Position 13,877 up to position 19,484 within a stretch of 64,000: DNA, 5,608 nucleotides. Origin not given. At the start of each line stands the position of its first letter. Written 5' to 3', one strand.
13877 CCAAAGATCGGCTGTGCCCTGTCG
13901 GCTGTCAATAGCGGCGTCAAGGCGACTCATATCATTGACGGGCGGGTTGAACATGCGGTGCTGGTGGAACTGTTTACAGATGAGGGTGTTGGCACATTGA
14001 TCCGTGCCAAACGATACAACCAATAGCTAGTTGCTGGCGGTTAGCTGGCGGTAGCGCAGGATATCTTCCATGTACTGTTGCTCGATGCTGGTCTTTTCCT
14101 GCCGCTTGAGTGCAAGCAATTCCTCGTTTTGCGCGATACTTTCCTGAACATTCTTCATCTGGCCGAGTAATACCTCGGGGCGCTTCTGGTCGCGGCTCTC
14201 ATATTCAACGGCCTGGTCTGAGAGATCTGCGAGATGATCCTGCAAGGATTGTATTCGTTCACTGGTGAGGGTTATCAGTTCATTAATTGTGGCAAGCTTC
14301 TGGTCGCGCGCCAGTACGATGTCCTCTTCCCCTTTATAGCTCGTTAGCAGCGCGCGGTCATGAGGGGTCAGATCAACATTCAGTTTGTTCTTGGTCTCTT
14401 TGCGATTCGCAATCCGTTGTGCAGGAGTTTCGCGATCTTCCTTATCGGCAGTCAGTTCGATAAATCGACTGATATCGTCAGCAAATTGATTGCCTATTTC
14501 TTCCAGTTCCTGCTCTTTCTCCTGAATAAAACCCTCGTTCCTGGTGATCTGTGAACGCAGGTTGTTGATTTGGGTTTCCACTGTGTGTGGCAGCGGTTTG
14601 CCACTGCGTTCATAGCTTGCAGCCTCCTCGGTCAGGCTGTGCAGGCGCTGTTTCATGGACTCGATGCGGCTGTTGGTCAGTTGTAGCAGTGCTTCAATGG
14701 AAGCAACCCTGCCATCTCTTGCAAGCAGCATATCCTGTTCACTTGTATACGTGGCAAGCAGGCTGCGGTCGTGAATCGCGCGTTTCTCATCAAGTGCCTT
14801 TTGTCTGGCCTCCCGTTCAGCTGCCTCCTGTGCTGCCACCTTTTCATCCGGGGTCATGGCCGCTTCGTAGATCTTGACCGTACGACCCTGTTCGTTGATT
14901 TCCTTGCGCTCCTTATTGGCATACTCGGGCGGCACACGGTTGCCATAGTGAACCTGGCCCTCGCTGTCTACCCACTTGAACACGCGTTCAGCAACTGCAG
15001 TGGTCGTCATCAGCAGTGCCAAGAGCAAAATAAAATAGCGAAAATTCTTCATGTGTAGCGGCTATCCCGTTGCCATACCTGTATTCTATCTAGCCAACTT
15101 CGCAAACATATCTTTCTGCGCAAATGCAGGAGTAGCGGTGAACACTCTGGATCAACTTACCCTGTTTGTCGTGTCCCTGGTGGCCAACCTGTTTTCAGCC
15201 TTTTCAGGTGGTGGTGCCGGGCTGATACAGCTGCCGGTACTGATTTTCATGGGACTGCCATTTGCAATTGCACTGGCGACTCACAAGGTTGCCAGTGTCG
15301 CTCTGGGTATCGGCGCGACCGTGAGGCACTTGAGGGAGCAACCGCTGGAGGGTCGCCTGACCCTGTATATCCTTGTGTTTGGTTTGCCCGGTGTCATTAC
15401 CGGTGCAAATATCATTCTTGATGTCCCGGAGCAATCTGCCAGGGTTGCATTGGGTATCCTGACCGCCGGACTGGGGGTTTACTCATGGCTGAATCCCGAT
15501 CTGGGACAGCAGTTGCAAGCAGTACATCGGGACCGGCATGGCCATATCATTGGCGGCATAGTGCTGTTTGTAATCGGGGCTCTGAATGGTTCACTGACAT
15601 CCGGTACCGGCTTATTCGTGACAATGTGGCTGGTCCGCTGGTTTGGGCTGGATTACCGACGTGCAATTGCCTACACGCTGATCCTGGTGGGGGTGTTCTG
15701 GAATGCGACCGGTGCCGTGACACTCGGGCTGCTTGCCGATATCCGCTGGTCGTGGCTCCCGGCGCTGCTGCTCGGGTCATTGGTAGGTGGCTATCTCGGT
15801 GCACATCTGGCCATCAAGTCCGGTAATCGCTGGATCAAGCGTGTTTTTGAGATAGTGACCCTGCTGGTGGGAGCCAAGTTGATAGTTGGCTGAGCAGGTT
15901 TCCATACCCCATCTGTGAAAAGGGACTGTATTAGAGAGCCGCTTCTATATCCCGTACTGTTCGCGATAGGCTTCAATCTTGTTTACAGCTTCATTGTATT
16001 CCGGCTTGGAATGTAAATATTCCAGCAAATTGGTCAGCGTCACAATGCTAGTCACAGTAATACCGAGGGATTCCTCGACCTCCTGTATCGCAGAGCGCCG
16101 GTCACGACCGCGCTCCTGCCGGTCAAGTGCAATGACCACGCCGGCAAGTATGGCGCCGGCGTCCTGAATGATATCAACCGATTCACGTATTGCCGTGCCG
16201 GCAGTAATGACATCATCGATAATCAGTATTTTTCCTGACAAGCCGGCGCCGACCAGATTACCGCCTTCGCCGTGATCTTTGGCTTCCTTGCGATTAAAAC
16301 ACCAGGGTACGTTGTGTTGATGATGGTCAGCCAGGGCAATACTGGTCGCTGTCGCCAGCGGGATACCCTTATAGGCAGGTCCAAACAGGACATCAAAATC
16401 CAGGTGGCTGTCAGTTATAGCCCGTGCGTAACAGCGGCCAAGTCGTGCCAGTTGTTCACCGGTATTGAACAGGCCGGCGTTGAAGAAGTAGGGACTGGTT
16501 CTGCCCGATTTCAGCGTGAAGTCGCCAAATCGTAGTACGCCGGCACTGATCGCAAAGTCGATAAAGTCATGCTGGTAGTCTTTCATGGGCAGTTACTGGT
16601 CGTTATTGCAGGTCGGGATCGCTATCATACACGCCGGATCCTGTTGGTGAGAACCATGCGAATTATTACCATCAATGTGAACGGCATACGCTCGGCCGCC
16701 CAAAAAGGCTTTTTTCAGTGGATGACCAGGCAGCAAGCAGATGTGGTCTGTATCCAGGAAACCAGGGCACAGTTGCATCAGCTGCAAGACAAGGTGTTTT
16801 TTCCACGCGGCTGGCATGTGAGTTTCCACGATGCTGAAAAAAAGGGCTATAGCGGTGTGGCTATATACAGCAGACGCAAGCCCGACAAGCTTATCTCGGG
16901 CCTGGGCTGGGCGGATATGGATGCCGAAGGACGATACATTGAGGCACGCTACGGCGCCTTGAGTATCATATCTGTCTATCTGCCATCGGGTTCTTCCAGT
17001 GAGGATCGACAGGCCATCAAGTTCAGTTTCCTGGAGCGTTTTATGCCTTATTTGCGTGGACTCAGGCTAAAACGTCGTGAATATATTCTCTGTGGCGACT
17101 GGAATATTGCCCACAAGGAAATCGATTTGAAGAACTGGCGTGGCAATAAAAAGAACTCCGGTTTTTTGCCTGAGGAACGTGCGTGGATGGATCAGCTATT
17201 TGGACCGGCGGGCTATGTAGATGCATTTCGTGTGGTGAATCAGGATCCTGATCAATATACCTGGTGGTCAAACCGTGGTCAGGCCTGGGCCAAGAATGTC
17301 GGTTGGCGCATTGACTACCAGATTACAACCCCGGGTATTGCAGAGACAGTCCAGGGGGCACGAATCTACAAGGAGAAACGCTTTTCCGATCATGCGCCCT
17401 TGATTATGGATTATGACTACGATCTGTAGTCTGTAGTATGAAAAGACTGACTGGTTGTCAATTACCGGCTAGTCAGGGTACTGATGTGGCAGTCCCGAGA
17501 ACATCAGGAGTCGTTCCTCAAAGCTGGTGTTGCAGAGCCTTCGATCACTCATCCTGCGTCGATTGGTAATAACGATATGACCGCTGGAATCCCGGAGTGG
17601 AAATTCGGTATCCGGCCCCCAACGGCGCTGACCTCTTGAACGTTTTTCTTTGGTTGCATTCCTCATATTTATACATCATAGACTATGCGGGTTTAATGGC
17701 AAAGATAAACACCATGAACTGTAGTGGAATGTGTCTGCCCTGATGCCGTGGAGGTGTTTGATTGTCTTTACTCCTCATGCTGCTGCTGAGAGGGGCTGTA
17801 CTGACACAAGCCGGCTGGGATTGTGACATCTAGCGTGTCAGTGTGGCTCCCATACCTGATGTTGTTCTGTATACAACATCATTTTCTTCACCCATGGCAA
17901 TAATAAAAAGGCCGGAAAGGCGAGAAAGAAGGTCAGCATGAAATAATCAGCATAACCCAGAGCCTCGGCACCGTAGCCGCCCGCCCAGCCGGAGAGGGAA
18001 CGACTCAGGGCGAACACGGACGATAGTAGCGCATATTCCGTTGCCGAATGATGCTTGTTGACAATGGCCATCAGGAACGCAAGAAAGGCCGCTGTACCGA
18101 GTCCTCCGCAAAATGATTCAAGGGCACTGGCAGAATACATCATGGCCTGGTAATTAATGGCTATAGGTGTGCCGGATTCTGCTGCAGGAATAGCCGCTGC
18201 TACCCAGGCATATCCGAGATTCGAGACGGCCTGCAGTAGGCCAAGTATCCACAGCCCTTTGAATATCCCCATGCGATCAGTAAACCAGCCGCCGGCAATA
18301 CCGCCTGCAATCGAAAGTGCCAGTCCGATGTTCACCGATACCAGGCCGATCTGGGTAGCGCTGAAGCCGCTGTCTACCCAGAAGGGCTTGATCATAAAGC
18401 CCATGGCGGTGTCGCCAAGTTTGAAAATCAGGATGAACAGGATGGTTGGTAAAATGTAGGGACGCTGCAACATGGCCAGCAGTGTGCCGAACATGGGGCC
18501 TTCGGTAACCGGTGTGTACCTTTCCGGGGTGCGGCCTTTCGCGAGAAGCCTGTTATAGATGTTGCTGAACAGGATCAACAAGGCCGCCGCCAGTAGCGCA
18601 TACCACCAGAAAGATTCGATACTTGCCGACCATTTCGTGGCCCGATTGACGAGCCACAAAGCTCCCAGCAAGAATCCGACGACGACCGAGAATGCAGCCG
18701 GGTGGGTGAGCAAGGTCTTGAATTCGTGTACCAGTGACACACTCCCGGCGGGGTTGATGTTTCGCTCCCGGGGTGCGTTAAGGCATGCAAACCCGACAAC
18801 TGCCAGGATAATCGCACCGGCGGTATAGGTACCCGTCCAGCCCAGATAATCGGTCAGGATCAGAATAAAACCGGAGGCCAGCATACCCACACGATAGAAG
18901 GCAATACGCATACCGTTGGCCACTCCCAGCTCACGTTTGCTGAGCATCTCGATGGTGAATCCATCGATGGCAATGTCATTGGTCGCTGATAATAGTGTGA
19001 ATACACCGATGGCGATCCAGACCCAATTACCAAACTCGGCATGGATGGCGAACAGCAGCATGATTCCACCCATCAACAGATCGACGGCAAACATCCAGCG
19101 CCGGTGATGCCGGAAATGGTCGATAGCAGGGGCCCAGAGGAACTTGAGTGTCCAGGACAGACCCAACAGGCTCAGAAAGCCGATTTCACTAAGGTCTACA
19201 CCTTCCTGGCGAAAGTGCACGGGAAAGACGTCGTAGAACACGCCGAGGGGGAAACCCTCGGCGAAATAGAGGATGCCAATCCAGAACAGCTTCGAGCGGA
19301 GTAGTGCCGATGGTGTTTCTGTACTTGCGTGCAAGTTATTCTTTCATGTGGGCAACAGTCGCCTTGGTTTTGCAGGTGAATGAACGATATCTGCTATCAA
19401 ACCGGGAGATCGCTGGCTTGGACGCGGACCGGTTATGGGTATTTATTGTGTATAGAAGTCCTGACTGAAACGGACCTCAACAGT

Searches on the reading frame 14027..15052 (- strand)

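Call 49: search_protein_families(library=pfam, proteins=[window:14027-15052:-], max_evalue=0.001)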
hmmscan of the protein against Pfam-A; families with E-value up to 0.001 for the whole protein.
window:14027-15052:- (341 aa): 1 family
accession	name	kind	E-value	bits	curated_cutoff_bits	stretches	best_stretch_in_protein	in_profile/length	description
PF13511.11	DUF4124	-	2.7e-08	34.4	22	1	11-49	1-39/56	Domain of unknown function (DUF4124)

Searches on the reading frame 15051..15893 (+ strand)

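Call 49: search_protein_families(library=pfam, proteins=[window:15051-15893:+], max_evalue=0.001)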
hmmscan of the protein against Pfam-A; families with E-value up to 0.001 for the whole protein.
window:15051-15893:+ (280 aa): 1 family
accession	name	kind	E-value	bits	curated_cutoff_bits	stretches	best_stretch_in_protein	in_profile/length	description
PF01925.25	TauE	-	1.3e-43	149.9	32.6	1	38-277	1-237/237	Sulfite exporter TauE/SafE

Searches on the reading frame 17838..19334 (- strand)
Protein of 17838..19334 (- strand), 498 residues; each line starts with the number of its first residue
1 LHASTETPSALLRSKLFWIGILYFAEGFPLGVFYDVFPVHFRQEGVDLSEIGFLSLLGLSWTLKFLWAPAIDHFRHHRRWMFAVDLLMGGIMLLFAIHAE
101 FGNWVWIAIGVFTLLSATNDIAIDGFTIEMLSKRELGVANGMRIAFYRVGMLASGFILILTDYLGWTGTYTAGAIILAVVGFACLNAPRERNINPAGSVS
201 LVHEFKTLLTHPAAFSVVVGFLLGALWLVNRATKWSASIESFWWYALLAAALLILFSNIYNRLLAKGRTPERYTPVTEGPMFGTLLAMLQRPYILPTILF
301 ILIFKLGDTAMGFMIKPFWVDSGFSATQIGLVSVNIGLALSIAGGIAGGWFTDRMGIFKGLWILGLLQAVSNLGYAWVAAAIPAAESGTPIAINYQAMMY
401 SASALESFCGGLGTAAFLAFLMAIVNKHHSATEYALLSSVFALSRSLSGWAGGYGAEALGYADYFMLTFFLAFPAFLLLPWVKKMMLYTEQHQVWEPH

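Call 49: search_protein_families(library=pfam, proteins=[window:17838-19334:-], max_evalue=0.001)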
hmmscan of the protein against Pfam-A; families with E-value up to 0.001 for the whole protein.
window:17838-19334:- (498 aa): 2 families
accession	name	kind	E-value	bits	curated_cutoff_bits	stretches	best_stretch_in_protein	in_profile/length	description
PF07690.21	MFS_1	-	6.4e-17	61.9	33.4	1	21-381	3-291/347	Major Facilitator Superfamily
PF13000.13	Acatn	-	6.1e-11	42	23.7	2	19-96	5-88/546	Acetyl-coenzyme A transporter 1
